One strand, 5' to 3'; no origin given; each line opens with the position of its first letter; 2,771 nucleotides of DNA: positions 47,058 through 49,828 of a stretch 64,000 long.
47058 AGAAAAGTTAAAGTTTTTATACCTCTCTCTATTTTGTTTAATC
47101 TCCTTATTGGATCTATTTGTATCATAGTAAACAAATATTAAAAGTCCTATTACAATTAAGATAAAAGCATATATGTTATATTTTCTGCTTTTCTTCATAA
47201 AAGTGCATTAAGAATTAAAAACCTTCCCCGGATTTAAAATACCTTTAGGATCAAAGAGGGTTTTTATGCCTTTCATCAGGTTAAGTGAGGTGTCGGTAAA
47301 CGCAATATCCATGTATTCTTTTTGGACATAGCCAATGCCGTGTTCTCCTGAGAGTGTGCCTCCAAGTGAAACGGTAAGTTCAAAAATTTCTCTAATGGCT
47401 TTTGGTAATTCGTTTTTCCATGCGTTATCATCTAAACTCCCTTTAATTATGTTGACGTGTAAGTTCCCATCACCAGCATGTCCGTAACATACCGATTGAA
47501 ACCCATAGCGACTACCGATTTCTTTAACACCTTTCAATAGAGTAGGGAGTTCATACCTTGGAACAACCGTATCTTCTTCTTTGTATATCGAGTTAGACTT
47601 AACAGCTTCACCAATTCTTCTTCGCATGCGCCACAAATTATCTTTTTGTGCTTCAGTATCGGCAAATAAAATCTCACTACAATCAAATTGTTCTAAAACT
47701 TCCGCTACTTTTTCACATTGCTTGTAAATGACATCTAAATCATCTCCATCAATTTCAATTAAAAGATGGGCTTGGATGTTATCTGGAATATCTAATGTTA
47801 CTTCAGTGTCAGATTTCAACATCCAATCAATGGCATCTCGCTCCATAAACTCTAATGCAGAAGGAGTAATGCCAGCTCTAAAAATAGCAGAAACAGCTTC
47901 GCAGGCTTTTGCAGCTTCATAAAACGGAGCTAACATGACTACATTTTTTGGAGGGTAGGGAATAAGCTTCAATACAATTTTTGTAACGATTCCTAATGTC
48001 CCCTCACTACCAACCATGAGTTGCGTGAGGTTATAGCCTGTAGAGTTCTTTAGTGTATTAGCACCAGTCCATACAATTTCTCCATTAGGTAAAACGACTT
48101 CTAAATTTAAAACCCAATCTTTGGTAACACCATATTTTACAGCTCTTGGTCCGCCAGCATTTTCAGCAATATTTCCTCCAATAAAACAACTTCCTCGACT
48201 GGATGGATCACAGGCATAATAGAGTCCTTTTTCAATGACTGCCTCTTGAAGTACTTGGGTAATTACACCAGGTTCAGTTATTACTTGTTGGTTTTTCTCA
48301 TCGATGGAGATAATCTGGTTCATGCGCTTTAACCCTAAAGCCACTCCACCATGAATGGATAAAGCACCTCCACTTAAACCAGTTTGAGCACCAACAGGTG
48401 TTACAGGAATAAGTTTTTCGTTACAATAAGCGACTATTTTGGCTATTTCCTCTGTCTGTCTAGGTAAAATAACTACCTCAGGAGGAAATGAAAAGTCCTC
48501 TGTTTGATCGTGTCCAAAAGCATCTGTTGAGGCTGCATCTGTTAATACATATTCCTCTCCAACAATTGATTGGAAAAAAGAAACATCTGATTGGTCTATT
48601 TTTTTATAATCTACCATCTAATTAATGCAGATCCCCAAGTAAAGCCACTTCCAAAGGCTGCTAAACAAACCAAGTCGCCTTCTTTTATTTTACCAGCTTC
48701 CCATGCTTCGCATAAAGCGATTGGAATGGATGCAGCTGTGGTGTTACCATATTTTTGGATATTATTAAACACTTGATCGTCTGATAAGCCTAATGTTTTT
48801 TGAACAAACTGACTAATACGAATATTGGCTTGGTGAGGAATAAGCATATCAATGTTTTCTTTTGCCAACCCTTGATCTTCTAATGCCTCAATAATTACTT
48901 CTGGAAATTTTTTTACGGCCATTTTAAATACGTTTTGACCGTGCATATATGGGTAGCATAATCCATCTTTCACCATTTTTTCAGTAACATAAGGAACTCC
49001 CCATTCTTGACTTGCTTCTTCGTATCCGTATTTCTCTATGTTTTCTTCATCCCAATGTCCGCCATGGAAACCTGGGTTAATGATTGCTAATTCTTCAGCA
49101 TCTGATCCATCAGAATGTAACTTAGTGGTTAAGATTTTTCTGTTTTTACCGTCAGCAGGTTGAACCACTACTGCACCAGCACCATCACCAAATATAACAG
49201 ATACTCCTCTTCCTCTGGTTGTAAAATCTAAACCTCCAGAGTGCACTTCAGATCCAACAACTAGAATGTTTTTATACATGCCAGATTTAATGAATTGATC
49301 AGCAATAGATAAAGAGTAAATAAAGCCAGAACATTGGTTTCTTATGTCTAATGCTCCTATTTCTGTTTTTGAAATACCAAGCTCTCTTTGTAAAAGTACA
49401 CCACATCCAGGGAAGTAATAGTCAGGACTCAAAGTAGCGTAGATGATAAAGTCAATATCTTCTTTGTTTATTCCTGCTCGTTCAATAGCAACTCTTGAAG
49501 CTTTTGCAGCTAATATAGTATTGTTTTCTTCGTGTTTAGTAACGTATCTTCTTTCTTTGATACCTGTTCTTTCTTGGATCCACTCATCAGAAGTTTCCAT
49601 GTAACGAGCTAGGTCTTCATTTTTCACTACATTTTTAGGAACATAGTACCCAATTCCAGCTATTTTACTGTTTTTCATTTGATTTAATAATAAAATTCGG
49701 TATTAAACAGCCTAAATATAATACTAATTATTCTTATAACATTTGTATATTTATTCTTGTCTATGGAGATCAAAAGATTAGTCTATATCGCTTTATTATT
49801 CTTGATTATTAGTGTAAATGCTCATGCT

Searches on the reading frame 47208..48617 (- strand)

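Call 39: search_protein_families(library=pfam, proteins=[window:47208-48617:-], max_evalue=0.01)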
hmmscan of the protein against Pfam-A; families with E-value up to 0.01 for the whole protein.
window:47208-48617:- (469 aa): 2 families
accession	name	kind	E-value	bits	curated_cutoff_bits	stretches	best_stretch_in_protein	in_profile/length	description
PF02913.24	FAD-oxidase_C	-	8.9e-64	216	21.2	1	222-466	2-248/248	FAD linked oxidases, C-terminal domain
PF01565.28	FAD_binding_4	-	1.6e-40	138.4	26.4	1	46-185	1-139/139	FAD binding domain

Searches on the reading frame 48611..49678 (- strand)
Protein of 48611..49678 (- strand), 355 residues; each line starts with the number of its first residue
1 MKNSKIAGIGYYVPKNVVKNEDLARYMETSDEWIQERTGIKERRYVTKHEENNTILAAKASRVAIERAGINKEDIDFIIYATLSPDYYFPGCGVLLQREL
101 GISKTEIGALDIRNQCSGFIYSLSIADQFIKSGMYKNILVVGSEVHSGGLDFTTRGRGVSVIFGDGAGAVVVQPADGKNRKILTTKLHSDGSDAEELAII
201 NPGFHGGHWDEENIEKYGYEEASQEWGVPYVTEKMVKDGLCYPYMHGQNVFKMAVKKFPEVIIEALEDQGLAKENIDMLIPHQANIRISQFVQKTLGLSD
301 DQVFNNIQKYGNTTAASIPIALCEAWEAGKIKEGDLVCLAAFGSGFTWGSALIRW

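Call 39: search_protein_families(library=pfam, proteins=[window:48611-49678:-], max_evalue=0.01)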
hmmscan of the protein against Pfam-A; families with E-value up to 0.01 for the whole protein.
window:48611-49678:- (355 aa): 5 families
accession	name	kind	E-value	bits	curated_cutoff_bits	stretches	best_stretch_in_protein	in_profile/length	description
PF08541.16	ACP_syn_III_C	-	5.1e-37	126.4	26.6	1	266-355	1-90/90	3-Oxoacyl-[acyl-carrier-protein (ACP)] synthase III C terminal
PF08545.16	ACP_syn_III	-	7.8e-27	93.4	24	1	110-191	1-80/80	3-Oxoacyl-[acyl-carrier-protein (ACP)] synthase III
PF00195.25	Chal_sti_synt_N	-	6.3e-07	29.5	27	1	38-172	86-221/225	Chalcone and stilbene synthases, N-terminal domain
PF07451.17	SpoVAD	-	0.00016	21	22.1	1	48-144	46-134/329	Stage V sporulation protein AD (SpoVAD)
PF00108.29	Thiolase_N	-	0.00066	19.6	26.4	1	50-145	20-114/260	Thiolase, N-terminal domain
